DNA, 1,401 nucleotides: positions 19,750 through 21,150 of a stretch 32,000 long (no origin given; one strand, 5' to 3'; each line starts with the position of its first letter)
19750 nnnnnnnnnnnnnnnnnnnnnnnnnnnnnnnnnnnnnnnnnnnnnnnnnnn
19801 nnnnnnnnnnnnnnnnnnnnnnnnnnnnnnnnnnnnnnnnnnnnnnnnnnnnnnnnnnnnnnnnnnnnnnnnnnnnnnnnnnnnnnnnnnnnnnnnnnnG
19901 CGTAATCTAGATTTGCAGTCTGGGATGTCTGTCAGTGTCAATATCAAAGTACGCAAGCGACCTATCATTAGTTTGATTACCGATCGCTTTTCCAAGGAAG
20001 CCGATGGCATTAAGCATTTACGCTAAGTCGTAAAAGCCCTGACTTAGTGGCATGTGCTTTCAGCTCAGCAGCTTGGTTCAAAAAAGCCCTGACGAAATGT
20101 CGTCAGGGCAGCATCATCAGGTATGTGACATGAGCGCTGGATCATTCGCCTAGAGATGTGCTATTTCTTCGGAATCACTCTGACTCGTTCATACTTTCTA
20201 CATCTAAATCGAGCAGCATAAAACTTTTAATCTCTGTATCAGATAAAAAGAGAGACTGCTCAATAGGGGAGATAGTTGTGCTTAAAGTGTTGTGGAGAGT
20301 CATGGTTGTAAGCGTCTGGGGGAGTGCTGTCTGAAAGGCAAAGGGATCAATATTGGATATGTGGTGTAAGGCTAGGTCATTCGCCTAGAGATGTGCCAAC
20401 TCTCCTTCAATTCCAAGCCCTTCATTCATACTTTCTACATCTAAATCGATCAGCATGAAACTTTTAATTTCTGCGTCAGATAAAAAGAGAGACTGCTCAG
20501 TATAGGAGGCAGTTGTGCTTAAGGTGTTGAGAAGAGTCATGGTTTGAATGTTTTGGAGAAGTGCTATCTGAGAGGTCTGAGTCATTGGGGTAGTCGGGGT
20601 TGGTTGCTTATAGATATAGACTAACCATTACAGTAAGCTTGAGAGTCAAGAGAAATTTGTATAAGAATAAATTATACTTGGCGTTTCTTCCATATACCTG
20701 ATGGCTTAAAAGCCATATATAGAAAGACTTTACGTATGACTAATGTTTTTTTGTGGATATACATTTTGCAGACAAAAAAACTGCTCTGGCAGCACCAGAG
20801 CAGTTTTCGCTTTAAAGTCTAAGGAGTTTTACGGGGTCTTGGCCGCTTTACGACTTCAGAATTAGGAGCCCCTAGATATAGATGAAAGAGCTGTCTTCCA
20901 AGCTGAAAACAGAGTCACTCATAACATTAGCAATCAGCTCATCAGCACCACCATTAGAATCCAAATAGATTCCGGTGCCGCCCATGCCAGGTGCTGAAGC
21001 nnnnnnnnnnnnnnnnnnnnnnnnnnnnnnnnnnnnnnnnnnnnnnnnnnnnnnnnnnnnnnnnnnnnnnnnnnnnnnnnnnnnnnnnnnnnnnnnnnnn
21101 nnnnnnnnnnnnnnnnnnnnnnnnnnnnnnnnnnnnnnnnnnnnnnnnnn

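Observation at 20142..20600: Tandemly duplicated small acidic ORFs of unknown family between the T1SS operon and the giant RTX gene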

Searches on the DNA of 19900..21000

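Call 28: search_rna_families(source=window, start=19900, end=21000, threshold=evalue, max_evalue=1)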
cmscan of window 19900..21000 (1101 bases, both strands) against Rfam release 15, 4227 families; matches with E-value up to 1: 2.
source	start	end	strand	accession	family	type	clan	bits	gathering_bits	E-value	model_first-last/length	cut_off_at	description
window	20078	20130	-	RF02399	NsiR1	Gene; sRNA;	-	23.8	39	0.039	1-60/60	no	Nitrogen stress-induced RNA 1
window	20078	20157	-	RF00021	Spot_42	Gene; sRNA;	-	20.8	80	0.26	1-115/115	no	Spot 42 RNA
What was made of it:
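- On Structured non-coding RNA (Rfam): Only sub-threshold hits on the terminator hairpin were found (call 28).
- Both cover only the terminator hairpin (call 28). No Rfam family reaches threshold (call 28).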

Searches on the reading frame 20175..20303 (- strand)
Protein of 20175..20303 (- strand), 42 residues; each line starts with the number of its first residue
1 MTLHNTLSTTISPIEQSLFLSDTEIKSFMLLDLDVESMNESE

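Call 7: search_protein_families(library=pfam, proteins=[window:20175-20303:-], max_evalue=0.01)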
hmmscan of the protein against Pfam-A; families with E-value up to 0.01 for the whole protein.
window:20175-20303:- (42 aa): 0 families
